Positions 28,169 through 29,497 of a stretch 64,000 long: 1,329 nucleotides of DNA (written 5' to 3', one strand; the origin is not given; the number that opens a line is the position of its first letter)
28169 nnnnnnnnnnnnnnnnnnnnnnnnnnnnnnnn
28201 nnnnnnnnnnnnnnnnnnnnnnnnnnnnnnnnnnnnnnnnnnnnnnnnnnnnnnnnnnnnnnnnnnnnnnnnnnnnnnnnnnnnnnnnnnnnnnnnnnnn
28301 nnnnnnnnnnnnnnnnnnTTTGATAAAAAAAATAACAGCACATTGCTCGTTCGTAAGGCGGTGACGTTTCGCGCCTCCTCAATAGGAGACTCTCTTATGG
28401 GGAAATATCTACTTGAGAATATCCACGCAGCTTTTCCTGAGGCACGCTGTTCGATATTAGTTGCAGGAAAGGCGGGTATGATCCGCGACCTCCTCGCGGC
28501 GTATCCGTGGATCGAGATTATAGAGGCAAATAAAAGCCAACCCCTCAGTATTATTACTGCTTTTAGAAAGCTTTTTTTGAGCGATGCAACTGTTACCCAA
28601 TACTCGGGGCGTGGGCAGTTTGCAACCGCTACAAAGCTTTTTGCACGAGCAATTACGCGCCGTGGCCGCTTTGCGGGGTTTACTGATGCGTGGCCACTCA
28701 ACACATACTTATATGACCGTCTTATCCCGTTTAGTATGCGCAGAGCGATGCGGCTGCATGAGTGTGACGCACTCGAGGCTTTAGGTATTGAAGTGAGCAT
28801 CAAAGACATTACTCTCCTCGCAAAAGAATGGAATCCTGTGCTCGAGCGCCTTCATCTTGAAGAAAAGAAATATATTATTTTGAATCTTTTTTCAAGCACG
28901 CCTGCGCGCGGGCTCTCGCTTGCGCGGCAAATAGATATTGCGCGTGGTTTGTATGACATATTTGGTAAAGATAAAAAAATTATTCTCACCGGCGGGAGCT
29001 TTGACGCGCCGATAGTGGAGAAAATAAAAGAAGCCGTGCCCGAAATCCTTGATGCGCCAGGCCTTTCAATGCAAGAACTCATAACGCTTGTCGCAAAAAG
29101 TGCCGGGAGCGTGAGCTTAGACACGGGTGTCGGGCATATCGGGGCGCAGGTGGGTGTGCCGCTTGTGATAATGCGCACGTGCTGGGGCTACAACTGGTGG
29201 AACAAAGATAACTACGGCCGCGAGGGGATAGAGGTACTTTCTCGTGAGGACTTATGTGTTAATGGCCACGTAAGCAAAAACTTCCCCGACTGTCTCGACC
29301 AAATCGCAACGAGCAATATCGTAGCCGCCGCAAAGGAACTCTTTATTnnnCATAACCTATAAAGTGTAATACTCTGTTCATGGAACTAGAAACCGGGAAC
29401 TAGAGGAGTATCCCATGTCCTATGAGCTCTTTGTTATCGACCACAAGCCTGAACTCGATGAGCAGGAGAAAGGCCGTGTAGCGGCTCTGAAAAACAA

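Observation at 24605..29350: FkbM methyltransferase fused to a GT9 glycosyltransferase, within a run of FkbM-type methyltransferases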

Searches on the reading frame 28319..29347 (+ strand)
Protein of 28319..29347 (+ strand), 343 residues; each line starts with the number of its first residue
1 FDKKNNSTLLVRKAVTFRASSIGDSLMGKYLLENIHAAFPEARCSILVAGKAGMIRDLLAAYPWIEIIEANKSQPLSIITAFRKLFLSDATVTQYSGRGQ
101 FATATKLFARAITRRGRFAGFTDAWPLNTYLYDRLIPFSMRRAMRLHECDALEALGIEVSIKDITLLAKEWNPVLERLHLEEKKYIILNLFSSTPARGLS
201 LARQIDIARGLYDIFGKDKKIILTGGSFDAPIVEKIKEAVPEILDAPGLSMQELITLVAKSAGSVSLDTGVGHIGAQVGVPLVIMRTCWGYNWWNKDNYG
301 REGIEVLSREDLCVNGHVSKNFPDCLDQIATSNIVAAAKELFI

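Call 36: search_solved_structures(query=A2, max_evalue=10, show_alignments=5)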
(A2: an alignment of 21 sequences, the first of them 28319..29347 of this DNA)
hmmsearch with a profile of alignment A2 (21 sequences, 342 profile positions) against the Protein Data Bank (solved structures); distinct sequences matched with E-value up to 10: 8.
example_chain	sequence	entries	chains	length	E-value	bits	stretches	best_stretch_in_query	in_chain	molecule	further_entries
1psw_A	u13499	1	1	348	7e-11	45.2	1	158-338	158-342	ADP-HEPTOSE LPS HEPTOSYLTRANSFERASE II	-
2gt1_A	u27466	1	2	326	1.6e-08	37.4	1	73-281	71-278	Lipopolysaccharide heptosyltransferase-1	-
6dfe_A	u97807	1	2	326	1.6e-08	37.4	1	73-281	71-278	ADP-heptose--LPS heptosyltransferase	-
2h1f_A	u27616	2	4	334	1.7e-08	37.3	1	73-280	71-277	Lipopolysaccharide heptosyltransferase-1 | Lipopolysaccharide heptosyltransferase 1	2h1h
3tov_A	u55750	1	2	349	0.13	14.7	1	215-338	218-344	Glycosyl transferase family 9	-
3eab_A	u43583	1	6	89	0.76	12.2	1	172-248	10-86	Spastin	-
7s7j_A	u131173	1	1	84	0.93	11.9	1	172-248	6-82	Spastin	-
7eu3_6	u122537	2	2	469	0.99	11.8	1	162-283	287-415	Photosynthetic NDH subunit of subcomplex B1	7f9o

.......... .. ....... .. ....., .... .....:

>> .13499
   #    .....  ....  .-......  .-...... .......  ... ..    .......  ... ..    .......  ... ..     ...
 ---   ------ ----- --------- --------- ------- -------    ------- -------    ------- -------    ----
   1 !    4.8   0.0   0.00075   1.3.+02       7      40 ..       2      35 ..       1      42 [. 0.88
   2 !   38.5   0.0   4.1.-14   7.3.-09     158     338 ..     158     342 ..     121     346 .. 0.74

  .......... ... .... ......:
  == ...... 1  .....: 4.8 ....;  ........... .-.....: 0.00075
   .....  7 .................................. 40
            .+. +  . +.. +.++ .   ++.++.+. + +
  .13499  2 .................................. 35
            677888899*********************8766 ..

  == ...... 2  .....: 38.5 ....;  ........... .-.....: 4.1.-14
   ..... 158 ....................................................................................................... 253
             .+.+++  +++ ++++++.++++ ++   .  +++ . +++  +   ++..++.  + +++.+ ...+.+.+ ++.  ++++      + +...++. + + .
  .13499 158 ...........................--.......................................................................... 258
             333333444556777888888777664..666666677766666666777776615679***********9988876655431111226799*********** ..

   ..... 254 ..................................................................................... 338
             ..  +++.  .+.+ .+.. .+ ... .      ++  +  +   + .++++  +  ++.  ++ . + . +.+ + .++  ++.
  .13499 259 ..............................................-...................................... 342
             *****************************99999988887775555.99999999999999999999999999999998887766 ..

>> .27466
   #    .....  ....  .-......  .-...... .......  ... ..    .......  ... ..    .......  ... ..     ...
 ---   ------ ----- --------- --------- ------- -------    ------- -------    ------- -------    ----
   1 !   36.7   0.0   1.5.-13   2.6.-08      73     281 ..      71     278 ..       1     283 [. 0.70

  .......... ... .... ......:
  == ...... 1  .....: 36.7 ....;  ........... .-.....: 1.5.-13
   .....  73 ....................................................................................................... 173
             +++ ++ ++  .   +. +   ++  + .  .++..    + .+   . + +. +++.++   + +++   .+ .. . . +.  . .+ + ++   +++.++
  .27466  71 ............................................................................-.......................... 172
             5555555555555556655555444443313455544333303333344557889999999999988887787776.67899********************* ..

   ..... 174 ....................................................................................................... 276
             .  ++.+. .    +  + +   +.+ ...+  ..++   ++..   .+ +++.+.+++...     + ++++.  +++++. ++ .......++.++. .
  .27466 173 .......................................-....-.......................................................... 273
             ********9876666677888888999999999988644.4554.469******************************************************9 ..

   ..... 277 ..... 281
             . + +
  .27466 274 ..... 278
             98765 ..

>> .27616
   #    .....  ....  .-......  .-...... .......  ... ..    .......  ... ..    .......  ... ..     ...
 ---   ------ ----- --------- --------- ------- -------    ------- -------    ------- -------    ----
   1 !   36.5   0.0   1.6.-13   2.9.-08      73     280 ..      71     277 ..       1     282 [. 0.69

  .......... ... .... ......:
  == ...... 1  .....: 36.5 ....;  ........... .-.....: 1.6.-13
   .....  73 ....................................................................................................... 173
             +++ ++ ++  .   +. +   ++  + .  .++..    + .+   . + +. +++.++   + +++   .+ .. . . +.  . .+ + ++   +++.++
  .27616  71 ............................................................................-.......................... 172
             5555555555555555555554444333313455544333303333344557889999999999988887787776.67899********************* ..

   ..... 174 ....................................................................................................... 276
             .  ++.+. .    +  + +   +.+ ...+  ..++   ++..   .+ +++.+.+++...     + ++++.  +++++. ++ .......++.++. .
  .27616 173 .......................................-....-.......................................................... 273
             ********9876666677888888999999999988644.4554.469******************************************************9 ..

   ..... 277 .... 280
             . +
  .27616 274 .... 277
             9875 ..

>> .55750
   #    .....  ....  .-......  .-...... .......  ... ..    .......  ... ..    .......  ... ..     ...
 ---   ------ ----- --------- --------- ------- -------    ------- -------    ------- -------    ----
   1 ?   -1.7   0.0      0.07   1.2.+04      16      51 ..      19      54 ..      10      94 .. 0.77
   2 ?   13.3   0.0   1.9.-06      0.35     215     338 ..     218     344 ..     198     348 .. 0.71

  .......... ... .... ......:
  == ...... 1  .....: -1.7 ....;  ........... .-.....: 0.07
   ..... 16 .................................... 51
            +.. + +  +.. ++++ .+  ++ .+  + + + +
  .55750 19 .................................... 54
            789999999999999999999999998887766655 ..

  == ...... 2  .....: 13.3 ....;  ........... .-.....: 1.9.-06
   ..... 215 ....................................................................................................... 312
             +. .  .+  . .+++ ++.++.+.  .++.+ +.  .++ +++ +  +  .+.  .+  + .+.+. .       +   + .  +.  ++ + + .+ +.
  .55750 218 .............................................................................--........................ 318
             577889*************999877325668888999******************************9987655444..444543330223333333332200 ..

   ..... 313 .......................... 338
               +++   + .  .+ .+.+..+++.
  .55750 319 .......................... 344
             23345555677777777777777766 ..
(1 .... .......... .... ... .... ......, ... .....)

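Call 53: find_related_loci(query=A2, collection=genome_contigs, flank=10000)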
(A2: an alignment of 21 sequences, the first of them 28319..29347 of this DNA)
Query A2 (343 aa) in genome_contigs; peptide patterns used: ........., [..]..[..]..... (x = any residue, [..] = any of these).
52 stretches matched a pattern; 47 encode a relative of the query (tblastn E <= 1e-3); 47 distinct loci.
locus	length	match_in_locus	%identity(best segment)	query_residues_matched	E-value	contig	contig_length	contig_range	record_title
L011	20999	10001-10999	65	11-343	2e-150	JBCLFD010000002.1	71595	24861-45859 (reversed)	Candidatus Paceibacteria bacterium isolate SLM_LV1_02b-P15 Node_2_length_71595_cov_83.563075, whole genome shotgun seque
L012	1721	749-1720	66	11-334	9e-162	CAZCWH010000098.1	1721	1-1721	MAG TPA_asm: uncultured Candidatus Saccharibacteria bacterium isolate SRP342105_co2_121 genome assembly, contig: NODE_12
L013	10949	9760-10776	62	5-343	9e-148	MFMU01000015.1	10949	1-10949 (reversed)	MAG: Candidatus Kaiserbacteria bacterium RIFOXYD1_FULL_47_14 rifoxyd1_full_scaffold_5316, whole genome shotgun sequence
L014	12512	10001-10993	63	11-341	1e-143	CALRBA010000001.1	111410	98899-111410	MAG: Candidatus Nomurabacteria bacterium isolate MaH-09apr19-126 genome assembly, contig: MaH-09apr19-C207, whole genome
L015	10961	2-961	64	18-337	3e-143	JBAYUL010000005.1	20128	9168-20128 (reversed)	MAG: Candidatus Paceibacterota bacterium isolate SO_2016_LW3_34 scaffold03828_LW162_2016, whole genome shotgun sequence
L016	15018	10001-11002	54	9-342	6e-123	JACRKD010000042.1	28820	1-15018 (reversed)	MAG: Candidatus Vogelbacteria bacterium isolate NC_groundwater_1846_Pr3_B-0.1um_43_16 SR-2_scaffold_141_4180088, whole g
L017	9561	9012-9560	83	3-185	2e-99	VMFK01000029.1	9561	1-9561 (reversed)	MAG: Parcubacteria group bacterium Gr01-1014_56 G01um101456_scaffold_2517, whole genome shotgun sequence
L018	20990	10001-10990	46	9-336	1e-89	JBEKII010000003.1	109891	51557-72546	MAG: Minisyncoccia bacterium isolate SPRUCE 297 SPRUCE_297_3, whole genome shotgun sequence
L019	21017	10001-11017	43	3-340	7e-87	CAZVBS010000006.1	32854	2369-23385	MAG TPA_asm: uncultured Candidatus Saccharibacteria bacterium isolate SRP128015_co3_51 genome assembly, contig: NODE_109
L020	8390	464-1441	44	6-329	9e-87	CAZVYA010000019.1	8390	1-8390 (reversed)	MAG TPA_asm: uncultured Candidatus Saccharibacteria bacterium isolate SRP178908_co2_100 genome assembly, contig: NODE_56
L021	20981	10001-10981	43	11-334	2e-85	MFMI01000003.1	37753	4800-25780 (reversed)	MAG: Candidatus Kaiserbacteria bacterium RIFCSPLOWO2_02_FULL_54_13 rifcsplowo2_02_scaffold_1500, whole genome shotgun se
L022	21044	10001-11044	43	1-342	6e-85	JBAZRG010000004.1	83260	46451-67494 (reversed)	MAG: Candidatus Paceibacterota bacterium isolate SO_2017_GW1_142 NODE_1776_length_83260_cov_3.066231_OW334_2017, whole g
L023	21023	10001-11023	42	1-342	7e-85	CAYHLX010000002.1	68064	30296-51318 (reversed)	MAG TPA_asm: uncultured Candidatus Saccharibacteria bacterium isolate ERP119705_co13_651 genome assembly, contig: NODE_4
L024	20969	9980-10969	43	11-338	2e-84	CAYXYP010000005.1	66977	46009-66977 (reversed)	MAG TPA_asm: uncultured Candidatus Saccharibacteria bacterium isolate binchicken_co248_28 genome assembly, contig: NODE_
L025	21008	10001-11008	41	11-342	5e-84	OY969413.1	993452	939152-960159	MAG: Candidatus Kaiserbacteria bacterium isolate MFD01223.bin.1.23 genome assembly, chromosome: 1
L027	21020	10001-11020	42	4-341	5e-84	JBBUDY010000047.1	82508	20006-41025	MAG: Patescibacteria group bacterium isolate H32-bin018_1 H32_bin018_1_000000000047, whole genome shotgun sequence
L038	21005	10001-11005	40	11-343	5e-78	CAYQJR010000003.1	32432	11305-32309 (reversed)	MAG TPA_asm: uncultured Candidatus Saccharibacteria bacterium isolate SRP136066_co1_416 genome assembly, contig: NODE_10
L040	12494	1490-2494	39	7-342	2e-77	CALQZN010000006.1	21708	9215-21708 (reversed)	MAG: Candidatus Nomurabacteria bacterium isolate MoH-23oct19-148 genome assembly, contig: MoH-23oct19-C2901, whole genom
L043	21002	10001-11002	41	8-343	4e-75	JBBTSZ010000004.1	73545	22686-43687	MAG: Patescibacteria group bacterium isolate H41-bin015_1 H41_bin015_1_000000000004, whole genome shotgun sequence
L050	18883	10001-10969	37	8-329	3e-72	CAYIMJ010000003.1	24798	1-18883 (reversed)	MAG TPA_asm: uncultured Candidatus Saccharibacteria bacterium isolate ERP119705_co25_280 genome assembly, contig: NODE_1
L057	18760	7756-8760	40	11-343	6e-77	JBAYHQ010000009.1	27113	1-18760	MAG: Candidatus Paceibacterota bacterium isolate SO_2016_GW1_153 scaffold03135_OW334_2016, whole genome shotgun sequence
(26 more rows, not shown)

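Call 75: search_protein_families(library=pfam, alignment_id=A4, max_evalue=0.001)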
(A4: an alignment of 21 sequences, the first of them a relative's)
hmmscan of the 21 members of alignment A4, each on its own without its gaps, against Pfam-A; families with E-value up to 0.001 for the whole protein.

A. member 1, L016:9386-9991:+ (202 aa): 6 families
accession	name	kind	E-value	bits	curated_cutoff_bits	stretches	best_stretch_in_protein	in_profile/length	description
PF08241.18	Methyltransf_11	-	9.8e-11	42.6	21.2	1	55-104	48-95/95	Methyltransferase domain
PF05148.21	Methyltransf_8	-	2.8e-06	27.8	27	1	26-115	74-169/219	Hypothetical methyltransferase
PF13847.12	Methyltransf_31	-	6.2e-06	26.4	27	1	57-108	62-113/145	Methyltransferase domain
PF08242.18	Methyltransf_12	-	2.2e-05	25.6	30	1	64-102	64-98/98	Methyltransferase domain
PF13649.12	Methyltransf_25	-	3.8e-05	24.7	27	1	56-100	53-97/97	Methyltransferase domain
PF13489.12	Methyltransf_23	-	0.00023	21.3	27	1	22-134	20-155/164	Methyltransferase domain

B. families by the number of members that match (of 21 scanned): 24 families
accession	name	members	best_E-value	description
PF08241.18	Methyltransf_11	8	3.4e-13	Methyltransferase domain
PF13489.12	Methyltransf_23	8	4.1e-12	Methyltransferase domain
PF13847.12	Methyltransf_31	8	6.8e-10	Methyltransferase domain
PF08242.18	Methyltransf_12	8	1.4e-07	Methyltransferase domain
PF13649.12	Methyltransf_25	8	1.4e-07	Methyltransferase domain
PF05050.19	Methyltransf_21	4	6.2e-21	Methyltransferase FkbM domain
PF01209.24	Ubie_methyltran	4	5.6e-06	ubiE/COQ5 methyltransferase family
PF01370.27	Epimerase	2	2.8e-71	NAD dependent epimerase/dehydratase family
PF05711.17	TylF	2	3.8e-21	Macrocin-O-methyltransferase (TylF)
PF13578.12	Methyltransf_24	2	5.6e-10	Methyltransferase domain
PF07021.18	MetW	2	0.00021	Methionine biosynthesis protein MetW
PF16363.11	GDP_Man_Dehyd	1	3.3e-129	GDP-mannose 4,6 dehydratase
PF00534.26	Glycos_transf_1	1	4.3e-35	Glycosyl transferases group 1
PF13561.12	adh_short_C2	1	4.7e-34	Enoyl-(Acyl carrier protein) reductase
PF00106.31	adh_short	1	1.2e-27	short chain dehydrogenase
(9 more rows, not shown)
